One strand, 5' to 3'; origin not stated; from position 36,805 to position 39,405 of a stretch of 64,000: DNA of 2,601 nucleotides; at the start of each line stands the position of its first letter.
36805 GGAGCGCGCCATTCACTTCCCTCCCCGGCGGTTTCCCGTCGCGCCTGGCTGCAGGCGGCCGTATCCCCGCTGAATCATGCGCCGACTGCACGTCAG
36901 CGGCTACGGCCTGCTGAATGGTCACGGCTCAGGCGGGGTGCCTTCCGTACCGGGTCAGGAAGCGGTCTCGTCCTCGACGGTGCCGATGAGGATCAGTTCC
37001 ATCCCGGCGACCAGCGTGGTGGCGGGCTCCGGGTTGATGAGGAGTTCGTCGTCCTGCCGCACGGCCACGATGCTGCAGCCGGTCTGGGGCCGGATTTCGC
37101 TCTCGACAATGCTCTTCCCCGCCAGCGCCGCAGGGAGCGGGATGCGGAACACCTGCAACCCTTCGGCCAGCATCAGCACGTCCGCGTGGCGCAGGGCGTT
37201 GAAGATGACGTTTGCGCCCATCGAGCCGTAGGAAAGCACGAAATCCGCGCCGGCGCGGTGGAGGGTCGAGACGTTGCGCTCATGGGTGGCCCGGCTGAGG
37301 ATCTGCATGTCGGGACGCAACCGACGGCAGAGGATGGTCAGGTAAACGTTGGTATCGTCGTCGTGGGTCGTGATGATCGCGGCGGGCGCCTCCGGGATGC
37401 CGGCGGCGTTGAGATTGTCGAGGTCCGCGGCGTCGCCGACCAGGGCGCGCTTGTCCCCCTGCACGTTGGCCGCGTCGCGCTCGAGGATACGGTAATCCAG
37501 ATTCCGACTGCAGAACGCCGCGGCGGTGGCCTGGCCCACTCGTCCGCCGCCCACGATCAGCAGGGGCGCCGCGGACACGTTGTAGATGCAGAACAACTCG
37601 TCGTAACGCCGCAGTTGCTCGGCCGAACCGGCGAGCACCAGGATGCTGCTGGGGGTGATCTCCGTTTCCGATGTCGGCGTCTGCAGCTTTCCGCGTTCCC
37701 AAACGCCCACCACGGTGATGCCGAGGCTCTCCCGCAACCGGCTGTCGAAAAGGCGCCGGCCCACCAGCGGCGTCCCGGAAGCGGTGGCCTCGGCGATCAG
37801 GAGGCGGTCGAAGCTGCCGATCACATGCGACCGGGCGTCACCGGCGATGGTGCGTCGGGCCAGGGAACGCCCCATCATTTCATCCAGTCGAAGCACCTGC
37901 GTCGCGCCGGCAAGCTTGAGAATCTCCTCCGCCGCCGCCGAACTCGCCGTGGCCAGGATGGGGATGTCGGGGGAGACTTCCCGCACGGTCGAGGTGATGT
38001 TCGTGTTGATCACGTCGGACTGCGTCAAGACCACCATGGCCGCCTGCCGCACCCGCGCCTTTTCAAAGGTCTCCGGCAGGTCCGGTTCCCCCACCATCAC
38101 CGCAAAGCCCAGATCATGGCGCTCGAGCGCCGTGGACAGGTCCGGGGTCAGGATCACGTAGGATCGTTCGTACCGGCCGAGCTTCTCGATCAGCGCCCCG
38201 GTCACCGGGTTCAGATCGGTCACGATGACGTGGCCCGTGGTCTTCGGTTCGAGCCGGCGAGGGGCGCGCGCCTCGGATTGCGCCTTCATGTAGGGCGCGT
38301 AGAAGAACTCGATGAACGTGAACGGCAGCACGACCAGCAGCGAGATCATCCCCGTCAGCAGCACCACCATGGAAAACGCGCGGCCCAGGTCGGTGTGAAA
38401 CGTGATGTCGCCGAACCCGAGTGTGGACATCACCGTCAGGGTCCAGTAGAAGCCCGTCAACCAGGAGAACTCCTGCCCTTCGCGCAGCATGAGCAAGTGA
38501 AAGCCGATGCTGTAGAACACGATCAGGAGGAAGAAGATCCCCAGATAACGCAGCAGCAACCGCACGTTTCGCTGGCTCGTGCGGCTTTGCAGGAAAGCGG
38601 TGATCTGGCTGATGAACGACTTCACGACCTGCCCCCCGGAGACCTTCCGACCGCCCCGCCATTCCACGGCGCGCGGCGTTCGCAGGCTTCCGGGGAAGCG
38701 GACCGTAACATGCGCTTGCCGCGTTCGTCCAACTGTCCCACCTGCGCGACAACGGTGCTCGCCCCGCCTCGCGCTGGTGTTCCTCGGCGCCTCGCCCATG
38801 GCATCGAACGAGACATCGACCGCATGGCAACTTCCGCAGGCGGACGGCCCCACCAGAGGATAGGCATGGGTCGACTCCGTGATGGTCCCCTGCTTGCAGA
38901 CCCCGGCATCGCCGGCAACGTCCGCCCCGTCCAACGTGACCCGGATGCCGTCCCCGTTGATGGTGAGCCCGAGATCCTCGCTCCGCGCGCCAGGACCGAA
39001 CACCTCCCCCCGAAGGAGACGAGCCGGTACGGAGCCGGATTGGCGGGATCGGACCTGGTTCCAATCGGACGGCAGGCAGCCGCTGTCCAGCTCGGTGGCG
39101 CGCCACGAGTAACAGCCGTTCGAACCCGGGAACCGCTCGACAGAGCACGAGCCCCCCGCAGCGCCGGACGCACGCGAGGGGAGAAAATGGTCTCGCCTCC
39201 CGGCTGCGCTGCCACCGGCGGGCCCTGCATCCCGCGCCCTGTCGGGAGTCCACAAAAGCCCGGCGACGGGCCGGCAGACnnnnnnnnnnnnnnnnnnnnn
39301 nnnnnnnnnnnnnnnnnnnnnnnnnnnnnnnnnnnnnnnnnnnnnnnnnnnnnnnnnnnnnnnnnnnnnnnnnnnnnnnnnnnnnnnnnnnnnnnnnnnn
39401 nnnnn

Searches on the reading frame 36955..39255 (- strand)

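Call 55: search_protein_families(library=pfam, proteins=[window:36955-39255:-], max_evalue=0.00001)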
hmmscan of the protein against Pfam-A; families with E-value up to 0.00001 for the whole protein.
window:36955-39255:- (766 aa): 3 families
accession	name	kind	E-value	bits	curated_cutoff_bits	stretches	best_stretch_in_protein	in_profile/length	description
PF02254.24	TrkA_N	-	8.7e-34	116.7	23.8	2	566-675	2-115/116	TrkA-N domain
PF02080.26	TrkA_C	-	1.8e-23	82.7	27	2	702-762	3-62/71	TrkA-C domain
PF07885.22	Ion_trans_2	-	1.1e-11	44.9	22.5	1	242-310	3-70/79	Ion channel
